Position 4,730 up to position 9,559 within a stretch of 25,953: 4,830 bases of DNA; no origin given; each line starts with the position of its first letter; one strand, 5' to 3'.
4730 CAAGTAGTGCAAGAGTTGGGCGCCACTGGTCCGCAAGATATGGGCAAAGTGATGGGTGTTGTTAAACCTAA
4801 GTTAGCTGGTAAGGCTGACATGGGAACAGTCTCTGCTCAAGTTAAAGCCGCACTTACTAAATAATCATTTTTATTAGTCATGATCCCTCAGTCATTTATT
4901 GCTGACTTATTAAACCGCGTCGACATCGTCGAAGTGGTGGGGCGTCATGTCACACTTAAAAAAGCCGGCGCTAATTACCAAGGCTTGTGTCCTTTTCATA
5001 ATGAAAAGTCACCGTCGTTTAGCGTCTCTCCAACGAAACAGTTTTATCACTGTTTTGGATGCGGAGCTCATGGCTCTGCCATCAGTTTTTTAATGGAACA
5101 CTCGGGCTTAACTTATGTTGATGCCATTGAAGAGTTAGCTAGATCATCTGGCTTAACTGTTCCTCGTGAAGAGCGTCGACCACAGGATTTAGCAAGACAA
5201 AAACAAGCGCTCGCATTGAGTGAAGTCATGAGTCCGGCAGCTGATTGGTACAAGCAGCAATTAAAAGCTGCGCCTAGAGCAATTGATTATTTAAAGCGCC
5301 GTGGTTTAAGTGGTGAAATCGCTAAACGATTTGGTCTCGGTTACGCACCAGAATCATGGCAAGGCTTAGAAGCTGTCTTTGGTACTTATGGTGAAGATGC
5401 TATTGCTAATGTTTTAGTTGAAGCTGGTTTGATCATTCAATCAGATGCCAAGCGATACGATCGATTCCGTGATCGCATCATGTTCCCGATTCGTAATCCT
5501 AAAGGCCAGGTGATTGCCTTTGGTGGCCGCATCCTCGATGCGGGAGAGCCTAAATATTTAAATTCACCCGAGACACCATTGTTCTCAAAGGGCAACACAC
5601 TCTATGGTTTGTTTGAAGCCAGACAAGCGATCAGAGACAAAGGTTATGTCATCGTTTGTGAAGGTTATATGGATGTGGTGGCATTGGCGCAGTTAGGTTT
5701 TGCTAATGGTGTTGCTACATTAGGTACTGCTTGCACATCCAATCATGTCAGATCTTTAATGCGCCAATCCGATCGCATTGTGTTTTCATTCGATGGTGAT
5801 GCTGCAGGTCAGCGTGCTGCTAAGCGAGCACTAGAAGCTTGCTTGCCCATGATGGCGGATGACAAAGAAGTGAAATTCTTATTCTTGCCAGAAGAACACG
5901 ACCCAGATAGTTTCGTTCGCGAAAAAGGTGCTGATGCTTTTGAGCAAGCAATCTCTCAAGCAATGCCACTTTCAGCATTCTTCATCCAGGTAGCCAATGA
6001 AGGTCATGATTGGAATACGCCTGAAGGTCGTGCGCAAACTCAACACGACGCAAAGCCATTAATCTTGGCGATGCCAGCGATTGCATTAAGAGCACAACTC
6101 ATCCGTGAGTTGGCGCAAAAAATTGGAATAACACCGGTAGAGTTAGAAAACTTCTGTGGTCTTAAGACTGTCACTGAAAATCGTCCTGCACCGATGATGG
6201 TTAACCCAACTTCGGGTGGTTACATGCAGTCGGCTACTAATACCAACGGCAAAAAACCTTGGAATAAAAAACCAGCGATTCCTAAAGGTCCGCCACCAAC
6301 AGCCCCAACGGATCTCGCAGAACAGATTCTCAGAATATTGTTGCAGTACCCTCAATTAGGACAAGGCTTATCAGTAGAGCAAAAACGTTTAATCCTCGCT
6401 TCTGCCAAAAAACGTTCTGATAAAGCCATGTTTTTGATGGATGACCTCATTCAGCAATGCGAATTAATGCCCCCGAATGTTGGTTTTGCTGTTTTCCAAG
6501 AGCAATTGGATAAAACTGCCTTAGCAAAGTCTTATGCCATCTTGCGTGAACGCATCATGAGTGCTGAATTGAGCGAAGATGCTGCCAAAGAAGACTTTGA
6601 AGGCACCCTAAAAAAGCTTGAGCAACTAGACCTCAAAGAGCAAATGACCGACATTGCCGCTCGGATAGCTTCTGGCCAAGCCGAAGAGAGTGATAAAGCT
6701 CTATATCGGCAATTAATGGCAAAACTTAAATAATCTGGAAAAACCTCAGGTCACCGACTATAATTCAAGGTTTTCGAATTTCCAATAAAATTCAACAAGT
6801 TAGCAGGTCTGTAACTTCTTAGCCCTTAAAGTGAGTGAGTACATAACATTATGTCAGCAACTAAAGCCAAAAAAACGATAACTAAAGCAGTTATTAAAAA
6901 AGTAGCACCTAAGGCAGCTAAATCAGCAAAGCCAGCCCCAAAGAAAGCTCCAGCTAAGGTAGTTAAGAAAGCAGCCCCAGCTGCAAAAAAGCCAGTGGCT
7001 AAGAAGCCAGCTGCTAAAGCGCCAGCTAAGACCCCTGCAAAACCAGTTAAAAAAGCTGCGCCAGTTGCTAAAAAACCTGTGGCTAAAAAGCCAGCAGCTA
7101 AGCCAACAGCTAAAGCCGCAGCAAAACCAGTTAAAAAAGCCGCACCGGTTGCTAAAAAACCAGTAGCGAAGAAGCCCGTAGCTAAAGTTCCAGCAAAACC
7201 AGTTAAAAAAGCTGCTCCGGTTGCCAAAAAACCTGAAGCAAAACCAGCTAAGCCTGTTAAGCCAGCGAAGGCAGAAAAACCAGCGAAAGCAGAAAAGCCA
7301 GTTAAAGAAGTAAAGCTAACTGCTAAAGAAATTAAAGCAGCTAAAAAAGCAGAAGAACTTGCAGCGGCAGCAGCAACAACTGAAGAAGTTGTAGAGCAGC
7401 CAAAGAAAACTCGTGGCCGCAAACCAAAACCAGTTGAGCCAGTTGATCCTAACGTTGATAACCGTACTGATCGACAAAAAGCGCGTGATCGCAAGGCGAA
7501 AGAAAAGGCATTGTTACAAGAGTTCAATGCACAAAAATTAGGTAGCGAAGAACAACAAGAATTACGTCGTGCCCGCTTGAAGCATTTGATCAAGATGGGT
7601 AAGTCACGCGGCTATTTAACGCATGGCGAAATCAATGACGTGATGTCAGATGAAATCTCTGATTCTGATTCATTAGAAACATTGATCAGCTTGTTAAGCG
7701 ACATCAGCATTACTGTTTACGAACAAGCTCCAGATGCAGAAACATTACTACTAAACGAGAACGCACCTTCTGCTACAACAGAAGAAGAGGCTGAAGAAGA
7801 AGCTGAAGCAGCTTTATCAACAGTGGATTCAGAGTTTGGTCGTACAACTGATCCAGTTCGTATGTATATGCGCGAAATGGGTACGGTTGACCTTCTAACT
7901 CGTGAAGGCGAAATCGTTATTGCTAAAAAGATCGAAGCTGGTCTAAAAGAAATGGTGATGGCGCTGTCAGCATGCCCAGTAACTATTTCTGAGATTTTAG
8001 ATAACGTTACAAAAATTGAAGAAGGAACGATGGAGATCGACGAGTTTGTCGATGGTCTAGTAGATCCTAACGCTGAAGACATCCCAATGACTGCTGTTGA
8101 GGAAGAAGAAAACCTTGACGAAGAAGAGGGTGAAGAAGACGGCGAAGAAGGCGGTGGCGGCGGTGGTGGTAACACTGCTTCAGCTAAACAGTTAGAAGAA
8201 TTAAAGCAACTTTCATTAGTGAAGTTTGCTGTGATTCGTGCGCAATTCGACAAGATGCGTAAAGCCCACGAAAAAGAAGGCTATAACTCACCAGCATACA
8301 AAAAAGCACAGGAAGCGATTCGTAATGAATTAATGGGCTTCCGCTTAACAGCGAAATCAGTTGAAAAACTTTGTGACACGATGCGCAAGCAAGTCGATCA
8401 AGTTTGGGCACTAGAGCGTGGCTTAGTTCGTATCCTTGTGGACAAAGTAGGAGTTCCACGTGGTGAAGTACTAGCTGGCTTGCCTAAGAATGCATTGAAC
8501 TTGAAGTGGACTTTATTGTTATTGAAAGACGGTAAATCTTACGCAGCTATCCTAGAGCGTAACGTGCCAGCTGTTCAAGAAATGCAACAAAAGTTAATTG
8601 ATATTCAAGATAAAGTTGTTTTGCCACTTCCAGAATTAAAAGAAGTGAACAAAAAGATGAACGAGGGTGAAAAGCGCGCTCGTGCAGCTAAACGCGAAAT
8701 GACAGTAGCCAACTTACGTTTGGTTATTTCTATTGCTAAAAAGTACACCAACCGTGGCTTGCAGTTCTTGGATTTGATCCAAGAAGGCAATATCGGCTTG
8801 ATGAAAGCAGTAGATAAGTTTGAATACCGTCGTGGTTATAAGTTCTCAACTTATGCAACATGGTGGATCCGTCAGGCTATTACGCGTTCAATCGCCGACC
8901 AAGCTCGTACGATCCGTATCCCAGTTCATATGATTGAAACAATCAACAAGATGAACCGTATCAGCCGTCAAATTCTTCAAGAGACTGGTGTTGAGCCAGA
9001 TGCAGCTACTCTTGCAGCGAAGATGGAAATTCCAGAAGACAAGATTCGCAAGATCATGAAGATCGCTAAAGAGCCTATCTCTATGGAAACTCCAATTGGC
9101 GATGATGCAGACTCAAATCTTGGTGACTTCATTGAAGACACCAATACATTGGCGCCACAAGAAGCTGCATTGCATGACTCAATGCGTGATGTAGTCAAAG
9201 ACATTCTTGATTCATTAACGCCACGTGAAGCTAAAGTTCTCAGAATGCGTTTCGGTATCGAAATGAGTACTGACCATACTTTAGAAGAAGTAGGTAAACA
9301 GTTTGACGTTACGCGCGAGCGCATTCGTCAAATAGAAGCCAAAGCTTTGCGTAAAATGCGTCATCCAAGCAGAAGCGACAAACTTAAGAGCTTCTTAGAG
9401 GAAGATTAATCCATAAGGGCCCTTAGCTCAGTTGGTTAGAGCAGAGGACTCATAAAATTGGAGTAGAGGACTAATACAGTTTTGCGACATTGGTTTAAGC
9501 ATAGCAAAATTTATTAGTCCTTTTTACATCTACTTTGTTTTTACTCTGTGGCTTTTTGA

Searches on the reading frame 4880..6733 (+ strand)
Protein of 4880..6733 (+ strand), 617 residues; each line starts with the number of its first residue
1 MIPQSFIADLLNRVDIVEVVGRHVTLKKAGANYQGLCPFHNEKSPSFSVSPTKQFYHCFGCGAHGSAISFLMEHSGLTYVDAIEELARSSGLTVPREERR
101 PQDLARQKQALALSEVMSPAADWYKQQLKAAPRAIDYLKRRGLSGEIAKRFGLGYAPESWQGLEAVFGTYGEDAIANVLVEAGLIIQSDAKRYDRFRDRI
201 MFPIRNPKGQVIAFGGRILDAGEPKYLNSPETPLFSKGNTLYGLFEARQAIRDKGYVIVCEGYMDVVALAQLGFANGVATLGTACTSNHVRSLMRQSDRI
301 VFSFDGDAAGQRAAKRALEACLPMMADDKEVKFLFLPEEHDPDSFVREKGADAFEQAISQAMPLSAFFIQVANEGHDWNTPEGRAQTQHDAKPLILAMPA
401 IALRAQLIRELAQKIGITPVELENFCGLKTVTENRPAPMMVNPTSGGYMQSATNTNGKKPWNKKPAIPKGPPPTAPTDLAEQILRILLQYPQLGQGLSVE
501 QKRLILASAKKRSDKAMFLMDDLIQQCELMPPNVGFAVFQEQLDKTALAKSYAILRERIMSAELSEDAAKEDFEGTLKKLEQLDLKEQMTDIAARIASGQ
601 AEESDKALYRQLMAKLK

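Call 9: search_protein_families(library=pfam, proteins=[window:4880-6733:+], max_evalue=0.01)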
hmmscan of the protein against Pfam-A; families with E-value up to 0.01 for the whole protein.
window:4880-6733:+ (617 aa): 8 families
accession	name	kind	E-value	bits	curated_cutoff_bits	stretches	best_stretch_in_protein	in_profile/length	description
PF08275.17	DNAG_N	-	3.4e-41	140.7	26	1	123-247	1-127/128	DNA primase catalytic core, N-terminal domain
PF01807.25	Zn_ribbon_DnaG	-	3.7e-39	132.9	24.9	1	3-97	2-96/98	CHC2 zinc finger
PF13155.12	Toprim_2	-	9.9e-19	67.9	22.1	1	258-345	1-87/88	Toprim-like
PF13662.12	Toprim_4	-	2.5e-17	63.3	25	1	256-322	2-75/85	Toprim domain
PF01751.28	Toprim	-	7.8e-12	45.7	23.1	1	257-333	2-93/96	Toprim domain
PF10410.14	DnaB_bind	-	1.2e-11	45.1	20.6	1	366-418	2-54/56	DnaB-helicase binding domain of primase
PF13362.12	Toprim_3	-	4.7e-09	37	27.2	1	257-352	2-95/95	Toprim domain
PF08278.16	DnaG_DnaB_bind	-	6.3e-07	30.2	29.1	1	482-612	3-124/124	DNA primase DnaG DnaB-binding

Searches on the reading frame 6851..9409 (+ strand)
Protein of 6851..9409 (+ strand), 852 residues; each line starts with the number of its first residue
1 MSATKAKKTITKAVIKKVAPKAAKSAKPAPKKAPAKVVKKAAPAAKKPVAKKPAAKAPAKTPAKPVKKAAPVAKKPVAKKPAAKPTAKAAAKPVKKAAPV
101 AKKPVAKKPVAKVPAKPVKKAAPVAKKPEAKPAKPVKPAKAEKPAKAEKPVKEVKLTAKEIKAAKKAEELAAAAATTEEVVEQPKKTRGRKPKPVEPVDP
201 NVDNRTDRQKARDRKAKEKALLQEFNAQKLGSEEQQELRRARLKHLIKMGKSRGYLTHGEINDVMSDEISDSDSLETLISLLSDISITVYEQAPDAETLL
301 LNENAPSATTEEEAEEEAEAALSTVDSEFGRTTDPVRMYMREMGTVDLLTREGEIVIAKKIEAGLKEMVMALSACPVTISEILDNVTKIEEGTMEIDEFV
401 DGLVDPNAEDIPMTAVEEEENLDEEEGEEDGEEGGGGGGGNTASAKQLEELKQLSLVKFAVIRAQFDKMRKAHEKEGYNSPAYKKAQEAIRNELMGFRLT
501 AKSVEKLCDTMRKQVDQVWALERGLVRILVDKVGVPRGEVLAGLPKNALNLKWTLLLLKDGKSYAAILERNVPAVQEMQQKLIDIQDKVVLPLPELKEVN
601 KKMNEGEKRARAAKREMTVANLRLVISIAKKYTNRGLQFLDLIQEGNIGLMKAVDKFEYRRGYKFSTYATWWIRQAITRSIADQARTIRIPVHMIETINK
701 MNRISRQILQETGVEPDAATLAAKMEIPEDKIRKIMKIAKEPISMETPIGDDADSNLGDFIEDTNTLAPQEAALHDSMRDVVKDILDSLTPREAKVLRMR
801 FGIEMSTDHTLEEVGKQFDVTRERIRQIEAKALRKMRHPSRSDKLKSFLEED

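Call 9: search_protein_families(library=pfam, proteins=[window:6851-9409:+], max_evalue=0.01)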
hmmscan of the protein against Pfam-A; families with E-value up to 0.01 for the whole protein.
window:6851-9409:+ (852 aa): 6 families
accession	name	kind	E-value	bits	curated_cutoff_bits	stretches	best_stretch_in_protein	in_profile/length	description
PF04546.19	Sigma70_ner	-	1.8e-53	182.1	29.7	1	375-586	1-210/210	Sigma-70, non-essential region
PF04539.22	Sigma70_r3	-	3.2e-23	82.1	25.3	1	696-772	1-77/78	Sigma-70 region 3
PF04542.20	Sigma70_r2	-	1.6e-22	79.5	24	1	620-687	4-71/71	Sigma-70 region 2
PF03979.19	Sigma70_r1_1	-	8.2e-21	74.2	22.5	1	238-317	2-80/81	Sigma-70 factor, region 1.1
PF04545.22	Sigma70_r4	-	3.2e-19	68.6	24.1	1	786-838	2-50/50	Sigma-70, region 4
PF00140.25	Sigma70_r1_2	-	4.4e-12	46.2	22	1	334-366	1-33/34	Sigma-70 factor, region 1.2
